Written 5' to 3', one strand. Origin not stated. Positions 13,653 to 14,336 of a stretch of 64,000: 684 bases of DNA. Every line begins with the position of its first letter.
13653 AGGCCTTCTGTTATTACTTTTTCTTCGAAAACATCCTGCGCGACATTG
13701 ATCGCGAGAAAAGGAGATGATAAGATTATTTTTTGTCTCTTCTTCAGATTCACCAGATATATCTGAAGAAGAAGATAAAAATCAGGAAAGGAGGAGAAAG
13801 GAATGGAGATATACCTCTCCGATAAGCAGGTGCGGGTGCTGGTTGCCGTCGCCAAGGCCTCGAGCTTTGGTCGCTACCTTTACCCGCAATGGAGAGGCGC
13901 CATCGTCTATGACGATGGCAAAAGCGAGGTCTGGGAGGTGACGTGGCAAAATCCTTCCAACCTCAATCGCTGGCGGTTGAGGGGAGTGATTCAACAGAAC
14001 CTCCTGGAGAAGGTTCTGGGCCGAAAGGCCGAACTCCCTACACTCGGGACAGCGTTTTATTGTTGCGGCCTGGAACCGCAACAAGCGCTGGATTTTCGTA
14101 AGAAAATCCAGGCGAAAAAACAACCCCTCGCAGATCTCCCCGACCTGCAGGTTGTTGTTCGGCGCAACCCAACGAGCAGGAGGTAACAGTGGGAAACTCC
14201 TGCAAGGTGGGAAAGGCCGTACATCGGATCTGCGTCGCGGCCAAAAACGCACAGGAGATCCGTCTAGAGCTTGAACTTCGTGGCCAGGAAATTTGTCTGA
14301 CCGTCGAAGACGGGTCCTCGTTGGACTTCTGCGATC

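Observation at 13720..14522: Self-contained GC-rich two-gene cassette inside the AT-richer core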

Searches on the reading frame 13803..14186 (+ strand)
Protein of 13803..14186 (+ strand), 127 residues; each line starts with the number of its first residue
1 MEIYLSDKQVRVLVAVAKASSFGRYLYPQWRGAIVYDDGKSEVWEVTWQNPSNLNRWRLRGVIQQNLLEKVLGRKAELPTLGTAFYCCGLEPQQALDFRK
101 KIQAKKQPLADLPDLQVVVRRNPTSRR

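Call 5: search_protein_families(library=pfam, proteins=[window:13803-14186:+], max_evalue=1)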
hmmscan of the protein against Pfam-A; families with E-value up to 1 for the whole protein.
window:13803-14186:+ (127 aa): 1 family
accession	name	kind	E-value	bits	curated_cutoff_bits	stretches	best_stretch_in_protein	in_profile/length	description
PF06608.16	CFAP68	-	0.14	12.8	24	1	25-66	21-61/148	Cilia- and flagella-associated protein 68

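Call 8: search_protein_families(library=phrogs, proteins=[window:13803-14186:+], max_evalue=1)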
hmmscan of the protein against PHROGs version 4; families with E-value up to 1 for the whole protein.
window:13803-14186:+ (127 aa): 1 family
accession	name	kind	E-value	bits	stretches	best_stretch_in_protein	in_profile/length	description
phrog_31338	-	unknown function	0.34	11.8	1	42-73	12-43/124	-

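Call 9: search_protein_families(library=ncbifam, proteins=[window:13803-14186:+], max_evalue=1)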
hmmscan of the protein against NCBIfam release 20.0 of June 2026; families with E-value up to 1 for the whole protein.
window:13803-14186:+ (127 aa): 1 family
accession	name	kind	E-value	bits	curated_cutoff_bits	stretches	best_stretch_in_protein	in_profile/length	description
NF008027.1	PRK10757.1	equivalog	0.11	11.3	332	1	33-72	114-153/267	inositol-1-monophosphatase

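Call 10: search_protein_families(library=padloc, proteins=[window:13803-14186:+], max_evalue=1)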
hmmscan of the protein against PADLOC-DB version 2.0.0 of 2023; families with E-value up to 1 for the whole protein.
window:13803-14186:+ (127 aa): 0 families

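Call 11: find_homologous_proteins(query=window:13803-14183:+, max_evalue=0.01)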
Query window:13803-14183:+ (127 aa): 1 proteins with E <= 0.01 among 10 candidates.
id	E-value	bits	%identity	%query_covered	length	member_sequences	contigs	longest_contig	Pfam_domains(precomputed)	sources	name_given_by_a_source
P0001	7.8e-80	283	100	100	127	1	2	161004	-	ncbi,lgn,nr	ncbi:hypothetical protein HYW32_01445 [Candidatus Berkelbacteria bacterium]|nr:hypothetical protein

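Call 13: find_encoding_contigs(protein=P0001, flank=10000, max_places=6)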
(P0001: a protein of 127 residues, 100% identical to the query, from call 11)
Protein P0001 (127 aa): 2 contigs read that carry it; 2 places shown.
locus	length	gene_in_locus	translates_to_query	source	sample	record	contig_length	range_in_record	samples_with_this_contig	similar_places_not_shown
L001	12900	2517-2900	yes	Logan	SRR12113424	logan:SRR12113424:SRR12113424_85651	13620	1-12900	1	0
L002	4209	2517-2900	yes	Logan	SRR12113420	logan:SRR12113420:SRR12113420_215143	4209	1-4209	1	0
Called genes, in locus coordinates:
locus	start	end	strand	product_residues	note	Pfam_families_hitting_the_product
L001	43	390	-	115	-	-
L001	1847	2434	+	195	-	-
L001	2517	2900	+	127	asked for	-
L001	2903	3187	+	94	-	-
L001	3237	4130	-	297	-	PF13624:SurA_N_3 (weak), PF13616:Rotamase_3, PF13145:Rotamase_2 (faint), PF00639:Rotamase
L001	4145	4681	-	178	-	-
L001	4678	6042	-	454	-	PF03816:LytR_cpsA_psr, PF13399:LytR_C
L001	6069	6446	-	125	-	-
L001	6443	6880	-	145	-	PF02367:TsaE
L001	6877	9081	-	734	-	PF00932:LTD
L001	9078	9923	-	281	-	PF03703:bPH_2 (weak)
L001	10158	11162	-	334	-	PF06068:TIP49 (faint), PF05496:RuvB_N, PF07728:AAA_5 (weak), PF00004:AAA, PF17864:AAA_lid_4, PF05491:WHD_RuvB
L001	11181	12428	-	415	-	PF01551:Peptidase_M23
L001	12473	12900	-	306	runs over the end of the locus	PF18075:FtsX_ECD, PF02687:FtsX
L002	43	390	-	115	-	-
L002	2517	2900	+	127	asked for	-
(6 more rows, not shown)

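Call 25: predict_structure(protein=window:13803-14183:+)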
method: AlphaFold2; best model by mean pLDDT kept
length: 127 residues; sequences in the alignment: 1
mean_pLDDT: 38.0   pTM: 0.27
mean pLDDT of the five models: 38.0, 35.1, 34.6, 33.1, 30.9
residues with pLDDT >= 90: 0; 70-90: 0; 50-70: 0; < 50: 127
segments of 3 or more residues with pLDDT < 50: 1-127
pLDDT, mean of each block of 10 residues (from residue 1): 33 39 41 44 44 38 43 40 31 42 37 30 31
secondary structure, 60 per line:
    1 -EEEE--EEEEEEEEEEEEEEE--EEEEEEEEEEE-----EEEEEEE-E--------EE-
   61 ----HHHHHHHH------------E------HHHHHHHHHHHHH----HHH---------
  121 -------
elements in order: E2-5 E8-22 E25-35 E41-47 H65-72 H92-104

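Call 31: search_protein_representatives(protein=window:13803-14183:+)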
Query: 127 residues. Proteins with E-value up to 0.001 (for the whole library): 7; up to 1e-10: 2; up to 1e-30: 1. The best 7 are listed.
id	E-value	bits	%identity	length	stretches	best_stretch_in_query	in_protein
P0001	2.5e-80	282.7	100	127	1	1-127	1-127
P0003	1.2e-11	60.8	32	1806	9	46-85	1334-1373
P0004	8.2e-06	41.9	29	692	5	46-85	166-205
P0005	1.6e-04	37.8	38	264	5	66-95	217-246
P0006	4.8e-04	36.2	40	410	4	31-90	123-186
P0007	6.5e-04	35.8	35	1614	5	64-122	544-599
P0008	7.9e-04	35.5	28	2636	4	45-99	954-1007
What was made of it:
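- On MBG-domain repeat proteins: The phmmer hits (call 31) are sums of 4-9 weak stretches.
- The hit did not reach E<=0.001 in the 1.84-billion-protein search (call 31).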

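Call 36: find_related_loci(query=window:13803-14183:+, collection=viral_contigs, flank=5000)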
Query window:13803-14183:+ (127 aa) in viral_contigs; peptide patterns used: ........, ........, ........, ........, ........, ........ (x = any residue, [..] = any of these).
24 stretches matched a pattern, but none encodes a relative of the query by tblastn (E <= 1e-3).

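Call 46: search_solved_structures(query=window:13803-14183:+, max_evalue=10)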
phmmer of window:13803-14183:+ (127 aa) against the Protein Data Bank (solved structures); distinct sequences matched with E-value up to 10: 5.
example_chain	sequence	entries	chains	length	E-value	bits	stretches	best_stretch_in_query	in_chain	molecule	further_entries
6fwx_A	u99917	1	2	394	0.0074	19.4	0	3-100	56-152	Titin,Titin,Titin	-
6s68_A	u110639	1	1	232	0.13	15.4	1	29-92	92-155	Aequorea cf. australis fluorescent protein 2 (AausFP2)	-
7czj_A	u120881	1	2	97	0.35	14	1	26-55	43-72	Glucan 1,4-alpha-maltotetraohydrolase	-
4wiw_A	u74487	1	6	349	0.77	12.9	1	15-56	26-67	Glycoside hydrolase family 18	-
1gcy_A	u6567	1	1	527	4.5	10.4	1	27-58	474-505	GLUCAN 1,4-ALPHA-MALTOTETRAHYDROLASE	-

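Call 57: search_dna_similar(query=window:13803-14183:+, collection=phages, mode=protein, max_evalue=1)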
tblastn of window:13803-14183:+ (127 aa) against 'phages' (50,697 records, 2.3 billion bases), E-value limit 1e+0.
Records with a match: 1; places in all: 1; records where one place covers at least 80% of the query: 0.
Best place of each record, by identity: <60% 1.
By first word of the organism name: uncultured 1.
By host as written in the record: - 1.
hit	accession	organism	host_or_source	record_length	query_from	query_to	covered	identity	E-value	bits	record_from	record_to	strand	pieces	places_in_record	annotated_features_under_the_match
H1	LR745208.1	uncultured phage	metagenomic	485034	18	108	72%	36.8%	3e-2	39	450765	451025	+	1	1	record has no annotation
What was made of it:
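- tblastn of ORF1 against phage genomes gives one hit, to huge phage LR745208: 37% identity over 95 aa, E=0.03 (call 57).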

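Call 59: get_annotated_region(hit=H1, flank=4000)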
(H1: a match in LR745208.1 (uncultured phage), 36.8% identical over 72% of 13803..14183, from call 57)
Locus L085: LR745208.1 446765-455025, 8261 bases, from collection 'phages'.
description: uncultured phage genome assembly, chromosome: 1.
organism: uncultured phage (NCBI taxid 278008)
taxonomy: Viruses; environmental samples
host: -; source: metagenomic; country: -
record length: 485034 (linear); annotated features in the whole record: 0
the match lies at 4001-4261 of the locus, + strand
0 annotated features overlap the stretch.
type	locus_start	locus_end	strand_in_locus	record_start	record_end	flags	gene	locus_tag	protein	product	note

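Call 62: search_protein_families(library=pfam, proteins=[L085:3857-5221:+], max_evalue=0.1)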
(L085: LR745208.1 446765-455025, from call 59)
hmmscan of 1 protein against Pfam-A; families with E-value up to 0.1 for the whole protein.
L085:3857-5221:+ (455 aa): 10 families
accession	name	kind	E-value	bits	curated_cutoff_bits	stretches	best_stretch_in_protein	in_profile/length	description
PF13476.12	AAA_23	-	1e-07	33.2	27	1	4-56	1-53/201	AAA domain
PF13175.12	AAA_15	-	3.1e-06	27.5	32.1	1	4-49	5-51/374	AAA ATPase domain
PF13304.12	AAA_21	-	0.006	17.1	27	1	23-92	1-89/304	AAA domain, putative AbiEii toxin, Type IV TA system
PF02463.25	SMC_N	-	0.0062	16.4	40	1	4-46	4-49/220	RecF/RecN/SMC N terminal domain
PF00005.33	ABC_tran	-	0.01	16.9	25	1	18-52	8-42/137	ABC transporter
PF13555.12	AAA_29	-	0.012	15.8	27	1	10-48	12-49/61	P-loop containing region of AAA domain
PF08656.15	DASH_Dad3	-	0.019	15.5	23.1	0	303-349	10-54/76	DASH complex subunit Dad3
PF05859.17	Mis12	-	0.042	14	25.7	0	341-428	127-205/231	Mis12 protein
PF13514.12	AAA_27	-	0.077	13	22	0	14-70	15-79/206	AAA domain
PF07200.18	Mod_r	-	0.099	13.1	30.1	0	216-252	7-43/146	Modifier of rudimentary (Mod(r)) protein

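Call 64: find_related_loci(query=L085:3857-5221:+, collection=viral_contigs, flank=1500)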
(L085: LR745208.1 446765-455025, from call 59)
Query L085:3857-5221:+ (455 aa) in viral_contigs; peptide patterns used: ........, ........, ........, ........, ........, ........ (x = any residue, [..] = any of these).
17 stretches matched a pattern; 8 encode a relative of the query (tblastn E <= 1e-3); 7 distinct loci.
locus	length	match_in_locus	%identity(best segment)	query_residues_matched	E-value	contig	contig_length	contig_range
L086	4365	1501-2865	100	1-455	0e+0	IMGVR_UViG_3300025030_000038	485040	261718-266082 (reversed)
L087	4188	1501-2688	47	1-443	3e-120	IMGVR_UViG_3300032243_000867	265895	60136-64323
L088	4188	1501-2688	44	1-443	3e-114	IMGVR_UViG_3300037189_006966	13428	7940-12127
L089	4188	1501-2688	44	1-443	3e-114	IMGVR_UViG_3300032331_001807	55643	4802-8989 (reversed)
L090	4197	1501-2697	37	1-443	8e-81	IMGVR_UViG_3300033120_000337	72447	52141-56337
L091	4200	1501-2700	35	1-443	1e-60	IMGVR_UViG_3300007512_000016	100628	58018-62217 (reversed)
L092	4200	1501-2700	35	1-443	1e-60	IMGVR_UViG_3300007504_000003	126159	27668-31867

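Call 65: search_dna_similar(query=L085:3857-4400:+, collection=phages, mode=protein, max_evalue=0.001, max_rows=40)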
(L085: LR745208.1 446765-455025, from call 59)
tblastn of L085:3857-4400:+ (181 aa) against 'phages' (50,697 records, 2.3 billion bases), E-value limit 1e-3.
Records with a match: 7; places in all: 7; records where one place covers at least 80% of the query: 4.
Best place of each record, by identity: >=99% 1; <60% 6.
By first word of the organism name: Bacillus 4; uncultured 1; Microbacterium 1; Tunturiibacter 1.
By host as written in the record: Bacillus thuringiensis 2; Bacillus bogoriensis 2; - 1; Microbacterium foliorum NRRL B-24224 1; Tunturiibacter psychrotolerans X4BP1 1.
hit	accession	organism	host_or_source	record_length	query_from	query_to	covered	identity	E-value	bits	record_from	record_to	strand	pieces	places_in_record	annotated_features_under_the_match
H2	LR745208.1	uncultured phage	metagenomic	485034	1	181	100%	99.4%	2e-117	371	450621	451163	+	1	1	record has no annotation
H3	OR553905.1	Microbacterium phage Magritte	Microbacterium foliorum NRRL B-24224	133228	1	166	92%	31.5%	9e-13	71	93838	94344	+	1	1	155: hypothetical protein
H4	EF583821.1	Bacillus phage 0305phi8-36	Bacillus thuringiensis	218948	5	181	98%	29.3%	9e-11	65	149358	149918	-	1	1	ORF008: DNA repair exo subunit 2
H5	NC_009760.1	Bacillus phage 0305phi8-36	Bacillus thuringiensis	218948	5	181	98%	29.3%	9e-11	65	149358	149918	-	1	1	ORF008: exonuclease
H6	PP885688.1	Tunturiibacter phage Tunturi_5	Tunturiibacter psychrotolerans X4BP1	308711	1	138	76%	33.1%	2e-10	64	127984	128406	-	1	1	exonuclease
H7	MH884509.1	Bacillus phage vB_BboS-125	Bacillus bogoriensis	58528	5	86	45%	34.5%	7e-4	45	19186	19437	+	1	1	chromosome segregation protein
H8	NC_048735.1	Bacillus phage vB_BboS-125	Bacillus bogoriensis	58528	5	86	45%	34.5%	7e-4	45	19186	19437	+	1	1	exonuclease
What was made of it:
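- The target is an AAA_23 protein whose relatives are annotated as exonuclease subunits (calls 62, 65).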

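Call 66: get_annotated_region(hit=H3, flank=300)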
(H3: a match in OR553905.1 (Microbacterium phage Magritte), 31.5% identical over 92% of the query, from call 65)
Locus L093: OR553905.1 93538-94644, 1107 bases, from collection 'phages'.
description: Microbacterium phage Magritte, complete genome.
organism: Microbacterium phage Magritte (NCBI taxid 3077798)
taxonomy: Viruses; Duplodnaviria; Heunggongvirae; Uroviricota; Caudoviricetes
host: Microbacterium foliorum NRRL B-24224; source: sewage pipe; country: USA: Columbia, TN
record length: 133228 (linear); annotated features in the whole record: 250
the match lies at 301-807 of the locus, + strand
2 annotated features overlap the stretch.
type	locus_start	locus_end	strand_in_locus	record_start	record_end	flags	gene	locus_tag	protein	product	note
CDS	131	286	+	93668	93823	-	154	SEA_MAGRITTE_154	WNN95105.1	hypothetical protein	-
CDS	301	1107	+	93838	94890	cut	155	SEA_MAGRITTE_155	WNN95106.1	hypothetical protein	-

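Call 67: get_annotated_region(hit=H4, flank=300)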
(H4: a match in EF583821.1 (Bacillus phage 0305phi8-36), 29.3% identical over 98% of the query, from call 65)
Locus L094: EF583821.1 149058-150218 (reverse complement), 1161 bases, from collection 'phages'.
description: Bacillus phage 0305phi8-36, complete genome.
organism: Bacillus phage 0305phi8-36 (NCBI taxid 458639)
taxonomy: Viruses; Duplodnaviria; Heunggongvirae; Uroviricota; Caudoviricetes
host: Bacillus thuringiensis; source: -; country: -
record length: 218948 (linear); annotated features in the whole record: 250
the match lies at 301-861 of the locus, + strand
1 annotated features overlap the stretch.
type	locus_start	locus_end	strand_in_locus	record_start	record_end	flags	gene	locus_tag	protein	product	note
CDS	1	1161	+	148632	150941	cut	ORF008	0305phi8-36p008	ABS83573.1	DNA repair exo subunit 2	gp8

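Call 68: get_annotated_region(hit=H6, flank=300)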
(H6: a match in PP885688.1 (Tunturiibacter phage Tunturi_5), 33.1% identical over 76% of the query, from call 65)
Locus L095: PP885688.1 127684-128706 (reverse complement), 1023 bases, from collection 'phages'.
description: Tunturiibacter phage Tunturi_5, complete genome.
organism: Tunturiibacter phage Tunturi_5 (NCBI taxid 3378199)
taxonomy: Viruses; Duplodnaviria; Heunggongvirae; Uroviricota; Caudoviricetes
host: Tunturiibacter psychrotolerans X4BP1; source: soil; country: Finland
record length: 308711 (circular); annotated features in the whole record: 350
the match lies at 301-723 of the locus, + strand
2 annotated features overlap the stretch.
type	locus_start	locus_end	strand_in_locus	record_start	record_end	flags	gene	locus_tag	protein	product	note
CDS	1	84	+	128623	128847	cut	-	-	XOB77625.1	hypothetical protein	ORF182; gp182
CDS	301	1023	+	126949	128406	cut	-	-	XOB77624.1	exonuclease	ORF181; gp181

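Call 78: search_dna_similar(query=window:13803-14183:+, collection=plasmids, mode=protein, max_evalue=1)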
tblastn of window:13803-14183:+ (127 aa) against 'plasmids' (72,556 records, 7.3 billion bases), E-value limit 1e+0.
No match.
